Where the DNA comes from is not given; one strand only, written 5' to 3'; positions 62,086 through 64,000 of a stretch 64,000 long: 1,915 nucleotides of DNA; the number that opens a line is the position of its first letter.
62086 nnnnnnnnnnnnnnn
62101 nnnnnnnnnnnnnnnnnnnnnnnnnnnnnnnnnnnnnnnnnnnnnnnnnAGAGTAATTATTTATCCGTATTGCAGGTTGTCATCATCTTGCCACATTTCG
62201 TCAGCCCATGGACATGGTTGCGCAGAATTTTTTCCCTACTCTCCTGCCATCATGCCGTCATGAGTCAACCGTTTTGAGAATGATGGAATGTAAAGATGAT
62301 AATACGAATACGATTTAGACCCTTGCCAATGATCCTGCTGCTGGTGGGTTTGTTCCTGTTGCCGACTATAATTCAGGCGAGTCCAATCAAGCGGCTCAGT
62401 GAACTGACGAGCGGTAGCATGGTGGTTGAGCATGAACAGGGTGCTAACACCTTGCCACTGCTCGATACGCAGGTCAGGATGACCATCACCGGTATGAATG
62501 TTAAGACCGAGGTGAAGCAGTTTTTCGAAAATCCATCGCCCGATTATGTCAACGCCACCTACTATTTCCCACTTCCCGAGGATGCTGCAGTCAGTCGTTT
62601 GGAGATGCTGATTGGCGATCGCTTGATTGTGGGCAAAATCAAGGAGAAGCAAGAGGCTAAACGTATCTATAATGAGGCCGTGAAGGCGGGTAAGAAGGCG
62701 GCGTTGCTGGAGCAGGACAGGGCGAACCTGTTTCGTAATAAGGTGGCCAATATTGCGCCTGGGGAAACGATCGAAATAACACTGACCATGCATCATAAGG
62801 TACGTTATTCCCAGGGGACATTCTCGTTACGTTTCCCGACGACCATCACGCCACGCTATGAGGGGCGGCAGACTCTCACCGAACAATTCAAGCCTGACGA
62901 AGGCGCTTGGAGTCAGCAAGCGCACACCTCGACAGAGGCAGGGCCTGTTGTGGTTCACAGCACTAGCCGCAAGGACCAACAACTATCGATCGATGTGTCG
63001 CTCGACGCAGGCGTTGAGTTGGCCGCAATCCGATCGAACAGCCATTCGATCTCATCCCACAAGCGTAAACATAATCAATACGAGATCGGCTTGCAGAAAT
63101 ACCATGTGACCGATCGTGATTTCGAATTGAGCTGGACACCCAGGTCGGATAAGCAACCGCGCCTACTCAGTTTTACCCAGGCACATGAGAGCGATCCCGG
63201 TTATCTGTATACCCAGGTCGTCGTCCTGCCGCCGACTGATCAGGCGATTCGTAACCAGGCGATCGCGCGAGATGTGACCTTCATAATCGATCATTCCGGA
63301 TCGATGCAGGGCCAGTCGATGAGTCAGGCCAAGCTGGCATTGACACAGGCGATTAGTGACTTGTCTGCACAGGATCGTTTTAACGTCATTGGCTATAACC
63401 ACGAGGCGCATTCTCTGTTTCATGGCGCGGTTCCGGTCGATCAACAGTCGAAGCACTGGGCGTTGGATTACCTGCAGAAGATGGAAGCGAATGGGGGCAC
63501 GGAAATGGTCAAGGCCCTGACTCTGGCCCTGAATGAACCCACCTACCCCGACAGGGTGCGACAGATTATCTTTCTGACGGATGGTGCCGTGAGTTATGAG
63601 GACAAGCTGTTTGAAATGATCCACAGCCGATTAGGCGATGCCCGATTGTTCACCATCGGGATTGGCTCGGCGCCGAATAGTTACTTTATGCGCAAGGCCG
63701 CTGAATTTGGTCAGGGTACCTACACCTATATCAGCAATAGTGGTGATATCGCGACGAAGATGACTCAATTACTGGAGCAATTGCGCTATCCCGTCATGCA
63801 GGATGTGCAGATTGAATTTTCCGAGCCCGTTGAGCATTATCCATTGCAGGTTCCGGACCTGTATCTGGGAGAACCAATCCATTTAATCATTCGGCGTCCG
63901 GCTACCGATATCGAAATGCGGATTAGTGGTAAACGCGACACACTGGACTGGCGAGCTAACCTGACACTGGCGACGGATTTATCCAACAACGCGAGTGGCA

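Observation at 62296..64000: Long VIT-VWA ORF (proteobacterial sortase-target type) hidden from the ORF track, with antisense shadow ORFs listed instead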

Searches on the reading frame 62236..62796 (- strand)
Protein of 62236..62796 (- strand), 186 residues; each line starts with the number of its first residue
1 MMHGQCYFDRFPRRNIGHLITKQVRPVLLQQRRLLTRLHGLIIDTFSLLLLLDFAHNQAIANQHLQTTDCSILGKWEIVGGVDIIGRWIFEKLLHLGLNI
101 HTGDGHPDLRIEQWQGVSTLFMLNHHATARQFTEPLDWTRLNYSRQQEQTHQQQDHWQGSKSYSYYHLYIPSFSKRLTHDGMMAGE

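Call 11: search_protein_families(library=ncbifam, proteins=[window:62236-62796:-], max_evalue=0.01)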
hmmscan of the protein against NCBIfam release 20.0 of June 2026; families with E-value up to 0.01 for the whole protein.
window:62236-62796:- (186 aa): 0 families

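Call 12: search_protein_families(library=pfam, proteins=[window:62236-62796:-], max_evalue=0.01)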
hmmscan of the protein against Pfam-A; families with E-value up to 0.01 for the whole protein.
window:62236-62796:- (186 aa): 0 families

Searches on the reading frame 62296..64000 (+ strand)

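Call 4: search_protein_families(library=pfam, proteins=[window:62296-64000:+], max_evalue=0.01)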
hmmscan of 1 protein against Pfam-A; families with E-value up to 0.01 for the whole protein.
window:62296-64000:+ (568 aa): 5 families
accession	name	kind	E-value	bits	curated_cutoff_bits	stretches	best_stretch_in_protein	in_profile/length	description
PF08487.16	VIT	-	4.6e-36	123.8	26.5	1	56-164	2-110/111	Vault protein inter-alpha-trypsin domain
PF13768.12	VWA_3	-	6e-23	82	27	1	326-477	2-154/155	von Willebrand factor type A domain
PF00092.34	VWA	-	4.4e-14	53.5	23.8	1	326-483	1-166/174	von Willebrand factor type A domain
PF13519.12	VWA_2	-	8.4e-12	46.1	27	1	328-430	2-106/107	von Willebrand factor type A domain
PF13757.12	VIT_2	-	4.5e-11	42.9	23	1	50-119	9-78/78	Vault protein inter-alpha-trypsin domain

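Call 5: search_protein_families(library=ncbifam, proteins=[window:62296-64000:+], max_evalue=0.01)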
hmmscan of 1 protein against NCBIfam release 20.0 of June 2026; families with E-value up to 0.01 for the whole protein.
window:62296-64000:+ (568 aa): 3 families
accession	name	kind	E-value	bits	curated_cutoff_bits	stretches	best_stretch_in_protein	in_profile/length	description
TIGR03788.1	marine_srt_targ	equivalog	1e-177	592.4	551.65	1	56-560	1-512/629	marine proteobacterial sortase target protein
TIGR02442.1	Cob-chelat-sub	hypoth_equivalog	9.7e-05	21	779.45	1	315-431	463-582/641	putative cobaltochelatase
TIGR02921.1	PEP_integral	hypoth_equivalog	0.00097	17.4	200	1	57-164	408-519/922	TIGR02921 family PEP-CTERM protein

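Call 7: find_related_loci(query=window:62296-64000:+, collection=genome_contigs, flank=10000)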
Query window:62296-64000:+ (568 aa) in genome_contigs; peptide patterns used: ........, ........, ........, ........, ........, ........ (x = any residue, [..] = any of these).
116 stretches matched a pattern; 7 encode a relative of the query (tblastn E <= 1e-3); 7 distinct loci.
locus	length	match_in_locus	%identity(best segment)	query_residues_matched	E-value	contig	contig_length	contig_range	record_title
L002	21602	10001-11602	41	32-558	1e-126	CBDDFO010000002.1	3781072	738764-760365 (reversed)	MAG: Aliiglaciecola sp. isolate 1b1b4d2c-c5d8-482b-bdc0-32fa47c29e81 genome assembly, contig: contig_2, whole genome sho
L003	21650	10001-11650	42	31-558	2e-125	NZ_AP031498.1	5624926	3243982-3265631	Maricurvus nonylphenolicus strain KU41E chromosome, complete genome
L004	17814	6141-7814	40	13-559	2e-116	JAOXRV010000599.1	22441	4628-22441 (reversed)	MAG: Cellvibrionaceae bacterium isolate R2S4C2D_S42.025 k141_100831, whole genome shotgun sequence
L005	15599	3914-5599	35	14-559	7e-104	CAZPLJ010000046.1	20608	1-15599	MAG TPA_asm: uncultured Caulobacterales bacterium isolate binchicken_co258_94 genome assembly, contig: NODE_1619_length_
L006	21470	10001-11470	37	56-547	8e-100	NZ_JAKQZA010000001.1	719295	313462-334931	Kordiimonas laminariae strain 5E331 scaffold_1_length=719296, whole genome shotgun sequence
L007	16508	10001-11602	34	33-568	2e-91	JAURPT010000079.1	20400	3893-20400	MAG: Alphaproteobacteria bacterium isolate SFB_South_Co_36 k141_2134102, whole genome shotgun sequence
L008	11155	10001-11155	41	56-427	9e-82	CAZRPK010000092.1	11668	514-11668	MAG TPA_asm: uncultured Kangiella sp. isolate binchicken_co67_61 genome assembly, contig: NODE_5954_length_11668_cov_62.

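Call 21: search_protein_families(library=ncbifam, proteins=[L002:6009-8174:-, L002:8178-8870:-, L002:8974-9813:+, L002:11893-12585:+, L003:6808-8928:-, L003:8925-9677:-, L003:6056-6763:-, L003:12090-12674:+], max_evalue=0.00001)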
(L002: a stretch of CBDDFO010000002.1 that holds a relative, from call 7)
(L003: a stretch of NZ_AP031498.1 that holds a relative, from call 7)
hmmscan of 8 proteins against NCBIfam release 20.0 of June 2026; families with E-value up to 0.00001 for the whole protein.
L002:6009-8174:- (721 aa): 45 families (the best 25 are shown)
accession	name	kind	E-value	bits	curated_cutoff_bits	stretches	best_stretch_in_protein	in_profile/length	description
TIGR03785.1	marine_sort_HK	equivalog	5.8e-293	973.5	612.2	1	8-719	1-700/703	proteobacterial dedicated sortase system histidine kinase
NF008312.0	PRK11100.1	equivalog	6.3e-38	130.8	356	1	376-720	140-471/477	two-component system sensor histidine kinase CreC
NF058527.1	HistKinChvGCaul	equivalog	1.5e-33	116.4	740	1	348-717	160-523/535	two-component sensor histidine kinase ChvG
TIGR01386.1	cztS_silS_copS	subfamily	2.8e-28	99.1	292.55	1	378-708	124-445/457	heavy metal sensor histidine kinase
NF033092.0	HK_WalK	equivalog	1.1e-24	87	725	1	502-711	377-583/594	cell wall metabolism sensor histidine kinase WalK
NF012163.2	BaeS_SmeS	equivalog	8.2e-21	74.4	500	1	387-709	129-445/457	sensor histidine kinase efflux regulator BaeS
NF033091.0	HK_VanS_ACDEFG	equivalog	2e-20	73.1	400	1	441-709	17-282/293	vancomycin resistance histidine kinase VanS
NF045900.1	HisKinCpxALeg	equivalog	4.6e-20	71.8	800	1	429-717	163-445/451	two-component system sensor histidine kinase CpxA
TIGR02966.1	phoR_proteo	equivalog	5.2e-19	68.4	334.2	1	490-708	107-321/333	phosphate regulon sensor histidine kinase PhoR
NF046044.1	PnpS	equivalog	8.1e-18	64.6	400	1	443-710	117-379/390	two-component system histidine kinase PnpS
NF008025.0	PRK10755.1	equivalog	7.5e-17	61.1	314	1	417-719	63-352/362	two-component system sensor histidine kinase PmrB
NF052314.1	T9SS_HK_PorY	subfamily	1.3e-16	60.7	350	1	468-705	181-404/418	PorY family sensor histidine kinase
NF007007.0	PRK09470.1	equivalog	2.7e-16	59.5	486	1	406-709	156-446/463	envelope stress sensor histidine kinase CpxA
NF007837.0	PRK10549.1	equivalog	3e-16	59.2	603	1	387-719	129-454/466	envelope stress sensor histidine kinase BaeS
NF041735.1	hist_kin_RppB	equivalog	3.6e-16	59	400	1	498-709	217-426/438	two-component system sensor histidine kinase RppB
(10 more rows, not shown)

L002:8178-8870:- (230 aa): 59 families (the best 25 are shown)
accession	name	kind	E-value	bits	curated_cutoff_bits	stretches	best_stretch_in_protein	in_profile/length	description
TIGR03787.1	marine_sort_RR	equivalog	7.1e-126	418.2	335.7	1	3-228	1-226/227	proteobacterial dedicated sortase system response regulator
NF008296.0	PRK11083.1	equivalog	1.3e-48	165.4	273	1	2-228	3-226/228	two-component system response regulator CreB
TIGR02154.1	PhoB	equivalog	1.2e-47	162.1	296.2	1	1-227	1-225/226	phosphate regulon transcriptional regulator PhoB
NF007982.1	PRK10710.1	equivalog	5.6e-43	147.2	380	1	3-229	8-229/235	envelope stress response regulator BaeR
NF045944.1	ResRegRpaBCyano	equivalog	5e-40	137.3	330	1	7-227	2-227/229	response regulator transcription factor RpaB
NF053854.1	RespRegPhoBBctds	equivalog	9.3e-40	136.4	270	1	5-227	1-224/225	two-component system response regulator PhoB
NF041733.1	resp_reg_CseB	equivalog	3.6e-39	134.5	350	1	4-228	2-227/228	two-component system response regulator CseB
NF040689.1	MtrAB_MtrA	equivalog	4e-37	127.7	300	1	5-226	1-217/219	MtrAB system response regulator MtrA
NF033117.2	vanR_ACDEGLN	exception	1.5e-36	126.1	350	1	5-226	1-224/226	VanR-ABDEGLN family response regulator transcription factor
NF007005.1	PRK09468.1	equivalog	4.6e-35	121.1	331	1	3-226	4-230/237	osmolarity response regulator transcription factor OmpR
NF008034.0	PRK10766.1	equivalog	2.7e-34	118.6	275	1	1-226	1-225/231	two-component system response regulator TorR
NF041734.1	resp_reg_RppA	equivalog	6.1e-34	117.4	250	1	4-228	2-228/229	two-component system response regulator RppA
NF007928.2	PRK10643.1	equivalog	1.1e-31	110.2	330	1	4-226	2-215/216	two-component system response regulator PmrA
NF033120.0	vanR_FM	exception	1.2e-31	110.1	460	1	5-227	6-229/231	vancomycin resistance response regulator transcription factor, VanR-F/VanR-M family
NF007546.0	PRK10161.1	equivalog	1.4e-31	109.9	471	1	1-229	1-227/229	phosphate response regulator transcription factor PhoB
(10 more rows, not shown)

L002:8974-9813:+ (279 aa): 29 families (the best 25 are shown)
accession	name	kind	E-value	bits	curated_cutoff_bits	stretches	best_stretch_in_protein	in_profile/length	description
TIGR03789.1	pdsO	hypoth_equivalog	1.5e-64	218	152.2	1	63-267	30-242/243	sortase-associated OmpA-like protein PdsO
NF053611.1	YiaD_Gzip_OmpA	equivalog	1.1e-30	106.9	175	1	54-266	7-204/206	YiaD family glycine zipper/OmpA-like lipoprotein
NF053612.1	anchor_PA1041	equivalog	2.8e-23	83.1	250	1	77-268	42-235/236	PA1041 family peptidoglycan-binding anchor lipoprotein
TIGR02802.1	Pal_lipo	equivalog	1.9e-20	72.9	125.35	1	166-266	2-102/104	peptidoglycan-associated lipoprotein Pal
NF053613.1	OMP_toxin_LptF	equivalog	1.7e-17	64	400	1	115-268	93-245/256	lipotoxin F family OmpA-related lipoprotein LptF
NF053607.1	CHU_0125_OmpA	equivalog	3.9e-16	58.7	620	1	160-265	527-633/639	CHU_0125 family OmpA-like outer membrane integrity protein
NF008067.1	PRK10802.1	equivalog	9.4e-16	58.1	261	1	135-265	36-168/171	peptidoglycan-associated lipoprotein Pal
NF045787.1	OmpABordt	equivalog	5.8e-15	55.5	200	1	154-267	78-188/194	outer membrane protein OmpA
NF053585.1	OMP_LP_YfiB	equivalog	9.5e-15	54.8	128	1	159-268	51-160/163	outer membrane lipoprotein YfiB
NF007804.1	PRK10510.1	equivalog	1.9e-14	53.6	307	1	44-266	1-214/219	OmpA family lipoprotein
NF052230.1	T9SS_PorE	exception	1.5e-13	49.9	600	1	162-250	513-601/648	PorE family type IX secretion system protein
NF033763.1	exchanger_TraB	exception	7.2e-13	47.3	700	1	166-268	394-497/522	outer membrane exchange protein TraB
TIGR03350.1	type_VI_ompA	equivalog_domain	2.5e-12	46.9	139.8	1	142-267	8-136/137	type VI secretion system protein TssL, long form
NF006508.0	PRK08944.1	subfamily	7.2e-12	45.1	259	1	96-273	131-292/304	MotB family protein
NF008071.1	PRK10808.1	equivalog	3.1e-11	43.2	277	1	155-253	222-322/358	porin OmpA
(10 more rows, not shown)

L002:11893-12585:+ (230 aa): 7 families
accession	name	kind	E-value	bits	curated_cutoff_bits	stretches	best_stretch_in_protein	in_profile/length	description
TIGR03784.1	marine_sortase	equivalog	3.5e-61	205.8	158.25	1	41-211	1-174/174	class GN sortase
NF058671.1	sortase_SrtD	exception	1.5e-28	99.7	140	1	75-212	48-186/187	class D sortase, LPxTATN-specific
NF033746.1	class_D_sortase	subfamily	3.5e-27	94.9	165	1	98-213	19-133/135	class D sortase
NF033747.1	class_E_sortase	subfamily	1.1e-15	58.1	160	1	96-216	79-208/211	class E sortase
TIGR01076.1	sortase_fam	subfamily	1.6e-15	57.1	39.35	1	102-198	13-116/136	sortase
NF033745.1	class_C_sortase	subfamily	3.1e-12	46.7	160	1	100-210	104-217/220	class C sortase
NF033748.1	class_F_sortase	subfamily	2.6e-06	27.2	166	1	121-193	52-133/155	class F sortase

L003:6808-8928:- (706 aa): 46 families (the best 25 are shown)
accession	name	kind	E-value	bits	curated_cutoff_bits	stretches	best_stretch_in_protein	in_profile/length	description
TIGR03785.1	marine_sort_HK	equivalog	1.9e-188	628.1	612.2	1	4-704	1-703/703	proteobacterial dedicated sortase system histidine kinase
NF008312.0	PRK11100.1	equivalog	8.5e-39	133.7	356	1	367-704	153-473/477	two-component system sensor histidine kinase CreC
NF058527.1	HistKinChvGCaul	equivalog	1.3e-32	113.2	740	1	339-703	171-527/535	two-component sensor histidine kinase ChvG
NF008025.0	PRK10755.1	equivalog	3.5e-25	88.5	314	1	419-704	89-355/362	two-component system sensor histidine kinase PmrB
TIGR02966.1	phoR_proteo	equivalog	5.4e-24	84.8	334.2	1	478-703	116-333/333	phosphate regulon sensor histidine kinase PhoR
TIGR01386.1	cztS_silS_copS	subfamily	2.9e-23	82.6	292.55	1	363-704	131-457/457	heavy metal sensor histidine kinase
NF033092.0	HK_WalK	equivalog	3.7e-22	78.6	725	1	477-700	373-591/594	cell wall metabolism sensor histidine kinase WalK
NF045900.1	HisKinCpxALeg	equivalog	6.7e-21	74.5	800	1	403-697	158-444/451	two-component system sensor histidine kinase CpxA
NF052314.1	T9SS_HK_PorY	subfamily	2.1e-20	73.2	350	1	448-688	183-405/418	PorY family sensor histidine kinase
NF041735.1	hist_kin_RppB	equivalog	2.6e-20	72.6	400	1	480-704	220-438/438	two-component system sensor histidine kinase RppB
NF007007.0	PRK09470.1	equivalog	4.4e-19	68.7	486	1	372-705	143-459/463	envelope stress sensor histidine kinase CpxA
NF046044.1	PnpS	equivalog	2.5e-18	66.2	400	1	481-704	175-390/390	two-component system histidine kinase PnpS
NF041832.1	near_NosP_CTERM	subfamily_domain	3.4e-18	65.9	400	1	483-706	14-226/370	NahK/ErcS family hybrid sensor histidine kinase/response regulator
NF047465.1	hybrid_HK_LvrA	exception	1.6e-17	62.8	1200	1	453-705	179-422/819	hybrid histidine kinase/response regulator LvrA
NF033091.0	HK_VanS_ACDEFG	equivalog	2.6e-17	62.9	400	1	482-704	80-293/293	vancomycin resistance histidine kinase VanS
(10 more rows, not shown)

L003:8925-9677:- (250 aa): 67 families (the best 25 are shown)
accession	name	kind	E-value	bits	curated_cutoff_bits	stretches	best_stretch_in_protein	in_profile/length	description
TIGR03787.1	marine_sort_RR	equivalog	1.4e-120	400.9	335.7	1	17-244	1-226/227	proteobacterial dedicated sortase system response regulator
NF008296.0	PRK11083.1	equivalog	2.1e-52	177.8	273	1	16-244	3-226/228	two-component system response regulator CreB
NF007982.1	PRK10710.1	equivalog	5.2e-43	147.3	380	1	14-245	5-229/235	envelope stress response regulator BaeR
TIGR02154.1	PhoB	equivalog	1.8e-41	141.9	296.2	1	15-243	1-225/226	phosphate regulon transcriptional regulator PhoB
NF041733.1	resp_reg_CseB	equivalog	7.6e-40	136.7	350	1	18-243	2-226/228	two-component system response regulator CseB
NF045944.1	ResRegRpaBCyano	equivalog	3.4e-38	131.3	330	1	21-244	2-228/229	response regulator transcription factor RpaB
NF053854.1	RespRegPhoBBctds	equivalog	4e-38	131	270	1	19-243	1-224/225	two-component system response regulator PhoB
NF033117.2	vanR_ACDEGLN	exception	2.2e-37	128.8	350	1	19-242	1-224/226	VanR-ABDEGLN family response regulator transcription factor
NF040534.1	resp_reg_YycF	equivalog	3.3e-36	124.7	340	1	17-243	1-227/231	response regulator YycF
NF040689.1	MtrAB_MtrA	equivalog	8.4e-36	123.4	300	1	19-242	1-217/219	MtrAB system response regulator MtrA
NF041734.1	resp_reg_RppA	equivalog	8.7e-34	116.8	250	1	18-244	2-228/229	two-component system response regulator RppA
NF033120.0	vanR_FM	exception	2.3e-32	112.5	460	1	19-243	6-229/231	vancomycin resistance response regulator transcription factor, VanR-F/VanR-M family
NF007005.1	PRK09468.1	equivalog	5e-32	111.2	331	1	16-243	3-231/237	osmolarity response regulator transcription factor OmpR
TIGR01387.1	cztR_silR_copR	subfamily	6.5e-31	107.7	279.2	1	19-241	1-216/218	heavy metal response regulator transcription factor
NF007546.0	PRK10161.1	equivalog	2e-30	106.1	471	1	15-243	1-225/229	phosphate response regulator transcription factor PhoB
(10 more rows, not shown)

L003:6056-6763:- (235 aa): 0 families

L003:12090-12674:+ (194 aa): 6 families
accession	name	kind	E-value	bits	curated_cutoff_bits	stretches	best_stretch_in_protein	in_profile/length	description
TIGR03784.1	marine_sortase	equivalog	2.2e-63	213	158.25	1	15-191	5-174/174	class GN sortase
NF058671.1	sortase_SrtD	exception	6.7e-25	87.8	140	1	12-192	13-186/187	class D sortase, LPxTATN-specific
NF033746.1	class_D_sortase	subfamily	4.9e-23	81.5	165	1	65-192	10-132/135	class D sortase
TIGR01076.1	sortase_fam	subfamily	1.2e-18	67.3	39.35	1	67-179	2-117/136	sortase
NF033745.1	class_C_sortase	subfamily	5.3e-15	55.8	160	1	33-177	62-208/220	class C sortase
NF033747.1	class_E_sortase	subfamily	1.8e-13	50.8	160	1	10-151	14-159/211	class E sortase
